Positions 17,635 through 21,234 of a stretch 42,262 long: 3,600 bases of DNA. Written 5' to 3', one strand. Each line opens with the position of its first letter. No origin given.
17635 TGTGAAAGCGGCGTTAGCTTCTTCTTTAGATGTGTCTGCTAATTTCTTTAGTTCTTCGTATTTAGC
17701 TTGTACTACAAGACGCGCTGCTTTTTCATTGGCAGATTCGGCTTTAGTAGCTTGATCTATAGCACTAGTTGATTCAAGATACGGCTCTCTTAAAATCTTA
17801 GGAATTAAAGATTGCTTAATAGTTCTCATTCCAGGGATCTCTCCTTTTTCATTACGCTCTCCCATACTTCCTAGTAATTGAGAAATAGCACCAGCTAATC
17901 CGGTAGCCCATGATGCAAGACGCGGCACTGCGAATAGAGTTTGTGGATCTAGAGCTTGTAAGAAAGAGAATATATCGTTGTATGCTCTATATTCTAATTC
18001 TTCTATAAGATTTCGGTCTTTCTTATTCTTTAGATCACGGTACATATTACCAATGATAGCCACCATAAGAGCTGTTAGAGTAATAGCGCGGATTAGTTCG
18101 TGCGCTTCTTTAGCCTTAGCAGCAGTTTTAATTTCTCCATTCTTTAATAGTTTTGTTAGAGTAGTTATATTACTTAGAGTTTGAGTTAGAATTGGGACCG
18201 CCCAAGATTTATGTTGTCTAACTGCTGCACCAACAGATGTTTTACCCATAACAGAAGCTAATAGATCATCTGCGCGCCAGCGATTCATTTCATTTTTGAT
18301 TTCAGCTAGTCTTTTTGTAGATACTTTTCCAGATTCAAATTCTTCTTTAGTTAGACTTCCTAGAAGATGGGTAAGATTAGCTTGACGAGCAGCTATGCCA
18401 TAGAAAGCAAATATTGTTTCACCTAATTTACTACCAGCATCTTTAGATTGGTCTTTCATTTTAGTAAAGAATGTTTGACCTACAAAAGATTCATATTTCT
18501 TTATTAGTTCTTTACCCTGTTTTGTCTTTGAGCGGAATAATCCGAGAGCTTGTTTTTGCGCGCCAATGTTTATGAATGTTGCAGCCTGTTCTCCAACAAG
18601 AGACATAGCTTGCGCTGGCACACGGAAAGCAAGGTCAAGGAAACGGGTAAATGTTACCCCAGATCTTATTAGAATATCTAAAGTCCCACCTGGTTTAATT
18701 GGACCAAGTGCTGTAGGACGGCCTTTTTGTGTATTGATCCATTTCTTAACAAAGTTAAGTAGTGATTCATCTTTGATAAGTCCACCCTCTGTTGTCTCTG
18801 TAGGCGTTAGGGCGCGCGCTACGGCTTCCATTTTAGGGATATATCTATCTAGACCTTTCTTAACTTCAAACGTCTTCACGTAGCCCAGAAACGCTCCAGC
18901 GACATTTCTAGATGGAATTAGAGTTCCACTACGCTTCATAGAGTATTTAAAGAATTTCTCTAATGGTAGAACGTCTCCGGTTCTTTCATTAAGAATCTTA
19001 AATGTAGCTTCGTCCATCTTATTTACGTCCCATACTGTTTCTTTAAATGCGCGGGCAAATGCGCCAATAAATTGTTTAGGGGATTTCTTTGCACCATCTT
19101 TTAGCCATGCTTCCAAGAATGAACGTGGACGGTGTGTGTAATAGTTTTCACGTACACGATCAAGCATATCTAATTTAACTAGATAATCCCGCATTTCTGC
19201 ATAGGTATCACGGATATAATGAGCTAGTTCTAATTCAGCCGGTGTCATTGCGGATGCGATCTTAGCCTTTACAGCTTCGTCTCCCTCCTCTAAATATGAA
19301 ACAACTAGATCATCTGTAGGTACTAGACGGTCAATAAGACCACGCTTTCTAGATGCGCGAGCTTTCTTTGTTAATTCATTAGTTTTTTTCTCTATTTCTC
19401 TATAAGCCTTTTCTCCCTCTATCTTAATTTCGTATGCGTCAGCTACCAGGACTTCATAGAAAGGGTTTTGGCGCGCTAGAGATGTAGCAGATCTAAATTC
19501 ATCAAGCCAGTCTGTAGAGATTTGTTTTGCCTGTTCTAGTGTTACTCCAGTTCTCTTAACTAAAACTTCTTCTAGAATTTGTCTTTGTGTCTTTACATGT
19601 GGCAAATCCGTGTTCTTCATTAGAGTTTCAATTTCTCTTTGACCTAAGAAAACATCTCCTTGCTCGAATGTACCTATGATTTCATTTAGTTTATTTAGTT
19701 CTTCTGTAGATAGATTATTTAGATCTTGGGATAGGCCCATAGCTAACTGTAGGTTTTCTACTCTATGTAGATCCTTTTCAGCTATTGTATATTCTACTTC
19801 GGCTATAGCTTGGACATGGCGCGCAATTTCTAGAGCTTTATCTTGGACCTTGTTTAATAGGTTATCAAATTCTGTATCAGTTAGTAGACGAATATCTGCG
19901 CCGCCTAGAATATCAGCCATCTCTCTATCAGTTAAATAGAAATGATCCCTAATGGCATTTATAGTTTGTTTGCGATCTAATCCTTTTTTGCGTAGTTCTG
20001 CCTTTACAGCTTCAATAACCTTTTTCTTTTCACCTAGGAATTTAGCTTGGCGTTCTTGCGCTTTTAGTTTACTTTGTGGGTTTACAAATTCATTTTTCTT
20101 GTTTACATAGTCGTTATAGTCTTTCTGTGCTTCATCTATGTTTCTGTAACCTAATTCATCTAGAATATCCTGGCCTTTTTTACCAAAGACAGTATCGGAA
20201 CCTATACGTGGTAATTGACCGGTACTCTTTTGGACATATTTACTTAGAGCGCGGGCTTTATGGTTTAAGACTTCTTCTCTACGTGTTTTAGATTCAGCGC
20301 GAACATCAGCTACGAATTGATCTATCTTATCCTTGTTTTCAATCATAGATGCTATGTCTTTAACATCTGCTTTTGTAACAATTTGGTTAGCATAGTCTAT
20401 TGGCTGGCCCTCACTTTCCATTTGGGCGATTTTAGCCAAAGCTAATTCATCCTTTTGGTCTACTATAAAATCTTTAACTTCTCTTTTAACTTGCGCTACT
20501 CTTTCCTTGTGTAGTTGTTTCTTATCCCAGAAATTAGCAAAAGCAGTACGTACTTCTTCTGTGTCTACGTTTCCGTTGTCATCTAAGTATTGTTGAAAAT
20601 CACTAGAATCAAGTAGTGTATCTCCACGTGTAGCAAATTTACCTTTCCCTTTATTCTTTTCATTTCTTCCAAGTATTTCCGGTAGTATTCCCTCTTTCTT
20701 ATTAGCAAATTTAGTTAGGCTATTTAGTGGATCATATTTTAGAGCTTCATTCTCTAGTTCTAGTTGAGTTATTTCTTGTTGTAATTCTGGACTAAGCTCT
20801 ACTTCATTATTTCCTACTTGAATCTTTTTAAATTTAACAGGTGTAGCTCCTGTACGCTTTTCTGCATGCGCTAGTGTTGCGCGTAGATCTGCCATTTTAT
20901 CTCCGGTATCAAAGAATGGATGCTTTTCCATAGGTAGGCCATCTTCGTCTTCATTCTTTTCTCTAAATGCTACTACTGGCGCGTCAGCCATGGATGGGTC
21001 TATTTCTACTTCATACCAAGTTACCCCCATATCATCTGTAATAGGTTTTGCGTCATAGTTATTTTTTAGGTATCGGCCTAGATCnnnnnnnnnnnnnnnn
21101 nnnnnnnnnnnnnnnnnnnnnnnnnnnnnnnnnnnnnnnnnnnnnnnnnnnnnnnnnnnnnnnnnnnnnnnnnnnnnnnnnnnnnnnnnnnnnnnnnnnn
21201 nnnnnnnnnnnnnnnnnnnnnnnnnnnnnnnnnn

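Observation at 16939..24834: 2631-aa single-ORF polyvalent-type protein occupying about 19% of the genome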

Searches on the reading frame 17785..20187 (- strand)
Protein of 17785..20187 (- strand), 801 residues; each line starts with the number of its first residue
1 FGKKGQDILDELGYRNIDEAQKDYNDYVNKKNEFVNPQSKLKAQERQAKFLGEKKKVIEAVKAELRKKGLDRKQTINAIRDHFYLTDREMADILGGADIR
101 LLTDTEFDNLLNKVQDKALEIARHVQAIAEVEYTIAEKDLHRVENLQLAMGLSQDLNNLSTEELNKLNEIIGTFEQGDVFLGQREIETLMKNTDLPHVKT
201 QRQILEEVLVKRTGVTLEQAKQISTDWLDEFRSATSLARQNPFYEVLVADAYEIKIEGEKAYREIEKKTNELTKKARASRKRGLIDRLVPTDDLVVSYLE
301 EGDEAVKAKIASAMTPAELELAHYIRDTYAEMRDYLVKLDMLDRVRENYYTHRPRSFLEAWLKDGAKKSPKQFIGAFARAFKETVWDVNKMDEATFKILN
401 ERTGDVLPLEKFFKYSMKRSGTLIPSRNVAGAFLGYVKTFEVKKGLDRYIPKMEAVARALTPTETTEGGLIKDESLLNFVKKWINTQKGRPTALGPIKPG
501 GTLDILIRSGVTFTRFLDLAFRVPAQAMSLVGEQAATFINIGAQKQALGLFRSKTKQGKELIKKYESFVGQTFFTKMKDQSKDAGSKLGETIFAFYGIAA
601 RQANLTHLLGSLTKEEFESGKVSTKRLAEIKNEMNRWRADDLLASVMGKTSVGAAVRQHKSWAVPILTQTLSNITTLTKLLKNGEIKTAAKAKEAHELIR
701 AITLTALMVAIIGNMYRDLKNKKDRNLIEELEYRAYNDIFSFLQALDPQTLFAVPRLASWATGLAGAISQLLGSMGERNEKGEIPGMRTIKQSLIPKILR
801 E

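Call 55: search_solved_structures(query=A3, max_evalue=10)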
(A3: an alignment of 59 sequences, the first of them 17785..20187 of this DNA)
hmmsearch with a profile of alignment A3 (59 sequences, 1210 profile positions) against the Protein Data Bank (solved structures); distinct sequences matched with E-value up to 10: 20.
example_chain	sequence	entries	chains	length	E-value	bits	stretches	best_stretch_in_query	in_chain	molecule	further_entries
9f5w_B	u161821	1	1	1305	0.00022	22.6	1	198-484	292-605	Structural maintenance of chromosomes protein 4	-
8bd7_G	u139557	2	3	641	0.033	15.4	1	66-458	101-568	Intraflagellar transport protein 74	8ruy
9hn1_D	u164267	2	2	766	0.27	12.4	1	114-336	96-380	KlebG | Klebicin G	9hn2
8iyk_H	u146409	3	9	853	0.47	11.6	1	78-447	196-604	Tape measure protein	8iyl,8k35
9dzw_A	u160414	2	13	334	1.4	10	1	213-371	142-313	CalC6_3 with DHR extension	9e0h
8rd2_A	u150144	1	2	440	2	9.5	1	147-419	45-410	Invariant surface glycoprotein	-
9kpz_H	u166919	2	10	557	3.2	8.8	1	129-367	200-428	Ubiquitin-like protein SMT3,Tol-Pal system protein TolA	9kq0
6fia_A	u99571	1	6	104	4.2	8.4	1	354-441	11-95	LINE-1 retrotransposable element ORF1 protein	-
6uxv_C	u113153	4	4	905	4.5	8.3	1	190-357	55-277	SWI/SNF chromatin-remodeling complex subunit SNF5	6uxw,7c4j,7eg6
7egm_C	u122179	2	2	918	4.6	8.3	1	190-357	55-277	SWI/SNF chromatin-remodeling complex subunit SNF5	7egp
8i4x_B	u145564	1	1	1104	4.7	8.3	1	233-482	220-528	Structural maintenance of chromosomes protein 6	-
7ng8_D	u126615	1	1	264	4.8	8.2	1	142-282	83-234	Klebicin C activity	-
7ylm_B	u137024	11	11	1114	5.3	8.1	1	233-482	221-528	SMC6 isoform 1 | Structural maintenance of chromosomes protein 6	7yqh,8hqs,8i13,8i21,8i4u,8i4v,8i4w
7qcd_B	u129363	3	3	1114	5.4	8.1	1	233-482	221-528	Structural maintenance of chromosomes protein 6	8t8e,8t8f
8dot_A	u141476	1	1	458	5.6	8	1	150-370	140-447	methane clathrate binding protein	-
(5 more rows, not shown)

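Call 62: predict_structure(alignment_id=A3)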
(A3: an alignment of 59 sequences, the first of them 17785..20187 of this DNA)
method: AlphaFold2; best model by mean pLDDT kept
length: 801 residues; sequences in the alignment: 59
mean_pLDDT: 85.5   pTM: 0.80
mean pLDDT of the five models: 85.5, 84.1, 82.0, 81.1, 80.1
residues with pLDDT >= 90: 370; 70-90: 339; 50-70: 60; < 50: 32
segments of 3 or more residues with pLDDT < 50: 38-52, 397-408
pLDDT, mean of each block of 10 residues (from residue 1): 60 76 76 52 46 57 75 86 85 85 87 87 93 96 96 96 96 96 94 94 96 94 92 92 96 95 96 96 88 92 92 97 93 86 68 84 77 84 78 55 47 57 82 90 89 95 81 89 88 84 88 86 78 91 97 98 96 94 90 90 97 98 96 92 90 88 85 91 93 94 86 84 84 77 70 86 89 82 85 80 65
secondary structure, 60 per line:
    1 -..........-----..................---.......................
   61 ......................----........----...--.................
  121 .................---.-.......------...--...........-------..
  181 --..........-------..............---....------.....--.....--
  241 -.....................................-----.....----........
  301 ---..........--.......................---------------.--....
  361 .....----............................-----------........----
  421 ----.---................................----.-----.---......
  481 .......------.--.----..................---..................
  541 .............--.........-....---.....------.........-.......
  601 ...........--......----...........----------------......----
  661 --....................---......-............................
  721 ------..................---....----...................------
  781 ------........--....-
elements in order (helices of 4 or more, strands of 3 or more residues): H2-11 H17-34 H38-82 H87-94 H104-137 H143-149 H161-171 H183-192 H201-213 H217-220 H227-231 H234-238 H242-278 H284-288 H293-300 H304-313 H316-338 H357-365 H370-397 H409-416 H429-460 H475-487 H502-519 H523-553 H556-564 H566-569 H573-577 H584-592 H594-611 H614-619 H624-634 H651-656 H663-682 H686-691 H693-720 H727-744 H748-751 H756-774 H787-794 H797-800

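Call 64: fold_search(model_id=the predicted structure, library=pdb)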
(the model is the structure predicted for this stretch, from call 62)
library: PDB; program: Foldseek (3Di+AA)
matches with E <= 10: 67; with E <= 0.001: 0
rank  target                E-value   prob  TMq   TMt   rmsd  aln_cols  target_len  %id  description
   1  4mm9                  8.3e-01  0.06  0.10  0.12  24.1       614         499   11  Crystal structure of LeuBAT (delta13 mutant) in complex with fluvoxamine (released 2013-10-16)
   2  9g8k_A                9.4e-01  0.05  0.09  0.10  35.8       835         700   11  Structure of K+-dependent Na+-PPase from Thermotoga maritima in complex with Ca2+ and Etidronate (released 2025-06-04)
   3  9kmj_A                1.9e+00  0.04  0.08  0.11  26.7       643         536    9  Taurine bound hTAUT (released 2025-07-02)
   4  8w20_A                2.8e+00  0.03  0.10  0.10  59.1       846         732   12  Umb1 umbrella toxin particle (released 2024-04-17)
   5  4mm4_A                3.0e+00  0.03  0.09  0.13  24.8       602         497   12  Crystal structure of LeuBAT (delta13 mutant) in complex with paroxetine (released 2013-10-16)
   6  5jaf                  3.1e+00  0.03  0.09  0.12  27.0       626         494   12  LeuT Na+-free Return State, C2 form at pH 5 (released 2016-06-01)
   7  7yni_A                3.3e+00  0.02  0.07  0.09  28.5       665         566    9  Structure of human SGLT1-MAP17 complex bound with substrate 4D4FDG in the occluded conformation (released 2023-05-31)
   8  3qqv                  3.4e+00  0.04  0.09  0.15  21.3       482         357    9  Crystal structure of geranylgeranyl pyrophosphate synthase from corynebacterium glutamicum complexed with isoprenyl diph (released 2011-03-02)
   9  3gi9_C                3.5e+00  0.04  0.08  0.12  21.8       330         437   13  Crystal Structure of ApcT Transporter Bound to 7F11 Monoclonal Fab Fragment (released 2009-08-18)
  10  7dii_A                3.7e+00  0.03  0.09  0.13  27.1       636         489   10  Crystal structure of LeuT in lipidic cubic phase at pH 7 (released 2021-04-07)
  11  1pw4                  3.7e+00  0.02  0.08  0.12  22.0       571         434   10  Crystal Structure of the Glycerol-3-Phosphate Transporter from E.Coli (released 2003-08-05)
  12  8b21_B                3.7e+00  0.02  0.09  0.10  31.7       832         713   13  Time-resolved structure of K+-dependent Na+-PPase from Thermotoga maritima 0-60-seconds post reaction initiation with  (released 2024-01-17)
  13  5jae_A                3.8e+00  0.03  0.09  0.13  26.5       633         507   12  LeuT in the outward-oriented, Na+-free return state, P21 form at pH 6.5 (released 2016-06-01)
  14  8snb_8F               4.0e+00  0.05  0.07  0.17  36.6       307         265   13  atomic model of sea urchin sperm doublet microtubule (48-nm periodicity) (released 2023-06-28)
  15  1n20_A                4.0e+00  0.01  0.07  0.09  24.5       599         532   12  (+)-Bornyl Diphosphate Synthase: Complex with Mg and 3-aza-2,3-dihydrogeranyl diphosphate (released 2002-11-27)
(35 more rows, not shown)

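Call 66: fold_search(model_id=the predicted structure, library=viral)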
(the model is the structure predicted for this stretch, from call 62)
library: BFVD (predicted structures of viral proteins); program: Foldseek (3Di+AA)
matches with E <= 10: 167; with E <= 0.001: 34
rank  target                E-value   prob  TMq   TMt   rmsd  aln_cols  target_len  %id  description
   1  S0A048                4.4e-08  1.00  0.48  0.29  23.7      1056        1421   12  Structural protein [Cellulophaga phage phi14:2]
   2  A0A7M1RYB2            5.3e-07  1.00  0.48  0.32  17.5      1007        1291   10  Putative RNA-polymerase subunit [uncultured phage cr111_1]
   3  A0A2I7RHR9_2          7.7e-07  1.00  0.38  0.27  16.7       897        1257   10  (no name in the UniProt tables at hand)
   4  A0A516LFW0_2          8.6e-07  1.00  0.49  0.32  15.6      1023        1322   10  (no name in the UniProt tables at hand)
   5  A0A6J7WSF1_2          1.4e-06  1.00  0.46  0.30  27.1       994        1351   12  Large polyvalent protein associated domain-containing protein [uncultured Caudovirales phage]
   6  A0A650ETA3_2          1.6e-06  1.00  0.40  0.35  16.6       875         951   10  (no name in the UniProt tables at hand)
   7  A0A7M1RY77            5.1e-06  1.00  0.47  0.32  14.6       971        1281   11  Uncharacterized protein [uncultured phage cr116_1]
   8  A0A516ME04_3          1.2e-05  1.00  0.38  0.29  22.9      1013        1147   12  (no name in the UniProt tables at hand)
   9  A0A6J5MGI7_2          2.2e-05  1.00  0.40  0.26  25.0       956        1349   10  Uncharacterized protein [uncultured Caudovirales phage]
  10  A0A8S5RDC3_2          2.6e-05  1.00  0.41  0.27  13.0       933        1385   13  Crystallin beta/gamma motif-containing protein [virus sp. ctd0M1]
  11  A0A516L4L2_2          2.7e-05  1.00  0.40  0.26  16.5       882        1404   12  (no name in the UniProt tables at hand)
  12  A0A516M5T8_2          3.0e-05  1.00  0.42  0.26  17.1       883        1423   11  (no name in the UniProt tables at hand)
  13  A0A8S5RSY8            3.2e-05  1.00  0.40  0.47   8.9       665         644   12  Uncharacterized protein (Fragment) [CrAss-like virus sp. ctZ6R2]
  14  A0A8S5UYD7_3          3.6e-05  1.00  0.39  0.24  19.4      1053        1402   11  Chromatin remodeling complex ATPase [Phage sp. ctKtV17]
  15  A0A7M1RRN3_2          4.6e-05  1.00  0.39  0.36  19.6       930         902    9  Exonuclease [uncultured phage cr4_1]
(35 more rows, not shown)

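Call 70: search_dna_similar(query=window:17785-20187:-, collection=phages, mode=protein, max_evalue=10, max_rows=40)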
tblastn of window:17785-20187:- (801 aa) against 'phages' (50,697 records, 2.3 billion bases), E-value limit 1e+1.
Records with a match: 3; places in all: 3; records where one place covers at least 80% of the query: 0.
Best place of each record, by identity: <60% 3.
By first word of the organism name: Synechococcus 1; Sinorhizobium 1; Klebsiella 1.
By host as written in the record: Synechococcus sp. WH8102 1; Sinohrizobium meliloti NRRL L-50 1; Klebsiella michiganensis PS_Koxy2 1.
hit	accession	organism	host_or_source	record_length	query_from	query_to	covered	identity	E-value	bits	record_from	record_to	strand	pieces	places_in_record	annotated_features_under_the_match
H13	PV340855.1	Synechococcus phage Sf-FR1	Synechococcus sp. WH8102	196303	243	407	21%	27.0%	7e+0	36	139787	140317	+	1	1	DNA polymerase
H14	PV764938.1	Sinorhizobium phage Phosso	Sinohrizobium meliloti NRRL L-50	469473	303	451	19%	26.3%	2e+0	39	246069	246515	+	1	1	DNA double-strand break repair Rad50 ATPase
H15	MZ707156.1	Klebsiella phage PSKm2DI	Klebsiella michiganensis PS_Koxy2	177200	620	746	16%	24.4%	8e+0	36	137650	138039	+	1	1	hypothetical protein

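Call 83: search_protein_families(library=ncbifam, proteins=[window:17785-20187:-], max_evalue=1)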
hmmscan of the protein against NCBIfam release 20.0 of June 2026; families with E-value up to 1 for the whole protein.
window:17785-20187:- (801 aa): 1 family
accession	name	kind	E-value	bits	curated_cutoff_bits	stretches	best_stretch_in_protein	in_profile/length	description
TIGR03830.1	CxxCG_CxxCG_HTH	subfamily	0.029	14.2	61.8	1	56-97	49-91/127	type II TA system antitoxin MqsA family protein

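Call 104: find_related_loci(query=A3, collection=genome_contigs, flank=5000)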
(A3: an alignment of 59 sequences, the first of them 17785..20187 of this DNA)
Query A3 (801 aa) in genome_contigs; peptide patterns used: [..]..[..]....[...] (x = any residue, [..] = any of these).
33 stretches matched a pattern; 8 encode a relative of the query (tblastn E <= 1e-3); 8 distinct loci.
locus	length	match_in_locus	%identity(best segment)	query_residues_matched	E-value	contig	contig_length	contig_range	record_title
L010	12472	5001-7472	40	1-801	1e-177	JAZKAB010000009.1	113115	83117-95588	MAG: Patescibacteria group bacterium isolate ADI_H3L2_1_122_18_3-bin004 ADIH3L21_B004_0_000000000009, whole genome shotg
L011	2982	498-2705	37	45-797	5e-157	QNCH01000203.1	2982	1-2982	MAG: Candidatus Omnitrophota bacterium isolate B26_G9 B26_Guay9_scaffold_82643, whole genome shotgun sequence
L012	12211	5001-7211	36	43-800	2e-139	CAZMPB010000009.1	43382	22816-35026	MAG TPA_asm: uncultured Bacteroidales bacterium isolate SRP192927_co7_46 genome assembly, contig: NODE_1224_length_43382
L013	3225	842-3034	35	50-800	1e-140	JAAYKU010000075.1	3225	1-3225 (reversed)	MAG: Smithella sp. isolate AS10tlH2TH_73 55388_AS10, whole genome shotgun sequence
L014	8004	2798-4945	35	70-800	1e-129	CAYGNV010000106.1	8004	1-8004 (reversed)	MAG TPA_asm: uncultured Smithella sp. isolate ERP113451_co4_198 genome assembly, contig: NODE_6550_length_8004_cov_9.427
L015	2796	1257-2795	41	65-594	1e-122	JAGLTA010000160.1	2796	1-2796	MAG: Candidatus Parcubacteria bacterium isolate RS_9_75 ROV157_9.bin.75.fa_160, whole genome shotgun sequence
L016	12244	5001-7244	36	43-801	4e-138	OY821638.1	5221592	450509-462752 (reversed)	MAG: Smithellaceae bacterium isolate 7d888188-1d27-4603-a379-950c855845c6 genome assembly, chromosome: 1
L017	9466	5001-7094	38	81-801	1e-144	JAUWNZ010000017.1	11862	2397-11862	MAG: Pseudomonadota bacterium isolate CSMAG_2437 CSMAG_2437_k141_797747_length_11862_cov_44.6189, whole genome shotgun s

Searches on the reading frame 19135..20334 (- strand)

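Call 11: search_protein_families(library=pfam, proteins=[window:19135-20334:-], max_evalue=5)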
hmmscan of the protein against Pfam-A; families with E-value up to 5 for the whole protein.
window:19135-20334:- (400 aa): 2 families
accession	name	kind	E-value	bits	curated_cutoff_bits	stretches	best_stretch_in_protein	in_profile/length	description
PF07308.18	DUF1456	-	0.0038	17.8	27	0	128-168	8-47/68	Protein of unknown function (DUF1456)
PF12550.13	GCR1_C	-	0.17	12.6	23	1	87-129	35-77/80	Transcriptional activator of glycolytic enzymes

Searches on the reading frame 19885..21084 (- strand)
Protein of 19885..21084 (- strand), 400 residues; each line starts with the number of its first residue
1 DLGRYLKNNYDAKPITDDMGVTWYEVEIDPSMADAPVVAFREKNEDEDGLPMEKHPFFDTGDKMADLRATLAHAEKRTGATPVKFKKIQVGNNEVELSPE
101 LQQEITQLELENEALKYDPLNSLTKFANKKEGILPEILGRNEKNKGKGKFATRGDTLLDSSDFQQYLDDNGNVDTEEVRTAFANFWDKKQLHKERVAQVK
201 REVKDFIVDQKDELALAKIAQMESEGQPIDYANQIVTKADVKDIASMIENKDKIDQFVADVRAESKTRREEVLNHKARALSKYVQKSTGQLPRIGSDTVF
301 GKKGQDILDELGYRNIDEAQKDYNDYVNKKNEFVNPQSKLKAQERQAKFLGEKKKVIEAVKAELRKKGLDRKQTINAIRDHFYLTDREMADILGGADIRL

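Call 11: search_protein_families(library=pfam, proteins=[window:19885-21084:-], max_evalue=5)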
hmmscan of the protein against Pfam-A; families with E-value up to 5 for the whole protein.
window:19885-21084:- (400 aa): 4 families
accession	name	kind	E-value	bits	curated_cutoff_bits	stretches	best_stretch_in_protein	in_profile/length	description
PF16191.10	E1_4HB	-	0.048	14.1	25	1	265-297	25-56/70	Ubiquitin-activating enzyme E1 four-helix bundle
PF12550.13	GCR1_C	-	0.15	12.8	23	1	337-379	35-77/80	Transcriptional activator of glycolytic enzymes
PF08308.17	PEGA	-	0.15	12.4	20.8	1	76-100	20-44/71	PEGA domain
PF06419.17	COG6_N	-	1.6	9.3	27.4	1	366-390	85-109/114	Conserved oligomeric complex COG6, N-terminal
